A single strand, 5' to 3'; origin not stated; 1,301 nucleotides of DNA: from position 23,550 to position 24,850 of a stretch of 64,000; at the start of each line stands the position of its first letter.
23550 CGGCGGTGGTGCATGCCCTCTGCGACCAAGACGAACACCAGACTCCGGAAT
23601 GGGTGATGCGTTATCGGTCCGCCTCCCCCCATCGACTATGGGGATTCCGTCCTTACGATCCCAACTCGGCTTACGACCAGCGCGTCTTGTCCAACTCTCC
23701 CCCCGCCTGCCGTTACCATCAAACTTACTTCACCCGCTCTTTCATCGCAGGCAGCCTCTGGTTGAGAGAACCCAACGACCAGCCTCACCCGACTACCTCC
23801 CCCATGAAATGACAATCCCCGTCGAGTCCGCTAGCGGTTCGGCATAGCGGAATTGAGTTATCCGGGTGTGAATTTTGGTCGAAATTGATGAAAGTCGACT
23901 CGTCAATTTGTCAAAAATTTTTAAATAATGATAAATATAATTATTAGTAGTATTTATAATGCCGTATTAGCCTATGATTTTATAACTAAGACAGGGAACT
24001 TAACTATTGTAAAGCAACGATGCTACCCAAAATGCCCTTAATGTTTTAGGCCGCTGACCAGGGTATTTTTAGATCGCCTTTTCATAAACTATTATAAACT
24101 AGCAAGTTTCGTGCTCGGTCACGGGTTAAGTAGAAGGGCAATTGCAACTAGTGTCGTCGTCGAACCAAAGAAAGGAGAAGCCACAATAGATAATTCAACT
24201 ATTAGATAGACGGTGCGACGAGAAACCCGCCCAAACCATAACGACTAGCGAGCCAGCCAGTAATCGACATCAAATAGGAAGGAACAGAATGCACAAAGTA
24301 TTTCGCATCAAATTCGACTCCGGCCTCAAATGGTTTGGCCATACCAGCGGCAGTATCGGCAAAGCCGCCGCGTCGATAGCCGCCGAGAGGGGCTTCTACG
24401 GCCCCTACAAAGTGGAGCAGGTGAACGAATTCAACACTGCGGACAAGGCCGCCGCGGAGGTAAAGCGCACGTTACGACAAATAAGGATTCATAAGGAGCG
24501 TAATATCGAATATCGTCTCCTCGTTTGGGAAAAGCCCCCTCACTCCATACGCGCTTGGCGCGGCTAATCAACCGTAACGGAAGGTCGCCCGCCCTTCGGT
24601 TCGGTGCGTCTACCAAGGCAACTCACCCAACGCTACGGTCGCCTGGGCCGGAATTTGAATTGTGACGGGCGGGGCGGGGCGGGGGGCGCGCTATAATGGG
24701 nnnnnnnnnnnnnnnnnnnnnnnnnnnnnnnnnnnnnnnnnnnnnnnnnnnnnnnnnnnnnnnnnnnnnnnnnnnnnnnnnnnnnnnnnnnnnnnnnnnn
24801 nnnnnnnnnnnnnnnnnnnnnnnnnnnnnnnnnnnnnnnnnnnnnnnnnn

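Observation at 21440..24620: Low-GC accessory island between fdhD and the thi riboswitch: unknown 309 aa protein, HTH-DUF433 protein, 244 aa hypothetical, 480 bp AT-rich gap and a 92 aa ORF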

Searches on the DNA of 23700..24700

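Call 87: search_rna_families(source=window, start=23700, end=24700, threshold=evalue, max_evalue=1)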
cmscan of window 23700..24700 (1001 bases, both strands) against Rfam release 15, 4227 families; matches with E-value up to 1: 0.
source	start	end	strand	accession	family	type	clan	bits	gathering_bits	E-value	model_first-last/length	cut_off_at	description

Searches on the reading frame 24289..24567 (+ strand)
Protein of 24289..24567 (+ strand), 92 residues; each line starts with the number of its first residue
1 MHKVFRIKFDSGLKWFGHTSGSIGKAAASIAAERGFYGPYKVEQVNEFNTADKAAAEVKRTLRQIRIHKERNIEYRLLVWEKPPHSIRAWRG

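Call 3: search_protein_families(library=pfam, proteins=[window:24289-24567:+], max_evalue=0.1)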
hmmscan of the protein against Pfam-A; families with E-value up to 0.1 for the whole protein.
window:24289-24567:+ (92 aa): 0 families

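Call 4: search_protein_families(library=padloc, proteins=[window:24289-24567:+], max_evalue=0.1)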
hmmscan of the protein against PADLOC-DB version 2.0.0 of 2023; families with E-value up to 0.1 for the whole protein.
window:24289-24567:+ (92 aa): 0 families

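Call 6: search_protein_families(library=ncbifam, proteins=[window:24289-24567:+], max_evalue=1)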
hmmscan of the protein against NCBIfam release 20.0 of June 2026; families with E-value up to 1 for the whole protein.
window:24289-24567:+ (92 aa): 1 family
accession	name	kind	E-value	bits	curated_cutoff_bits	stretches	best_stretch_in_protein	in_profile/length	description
NF001679.0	PRK00440.1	equivalog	0.029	13.5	303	1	21-78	48-107/322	replication factor C small subunit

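Call 7: search_protein_families(library=phrogs, proteins=[window:24289-24567:+], max_evalue=1)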
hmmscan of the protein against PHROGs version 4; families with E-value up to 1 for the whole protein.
window:24289-24567:+ (92 aa): 0 families

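Call 89: search_dna_similar(query=window:24289-24567:+, collection=phages, mode=protein, max_evalue=0.01)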
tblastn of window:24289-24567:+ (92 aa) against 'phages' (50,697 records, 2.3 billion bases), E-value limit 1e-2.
No match.

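Call 90: search_dna_similar(query=window:24289-24567:+, collection=plasmids, mode=protein, max_evalue=0.01)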
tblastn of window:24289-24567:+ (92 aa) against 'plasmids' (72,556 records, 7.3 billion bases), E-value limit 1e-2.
No match.
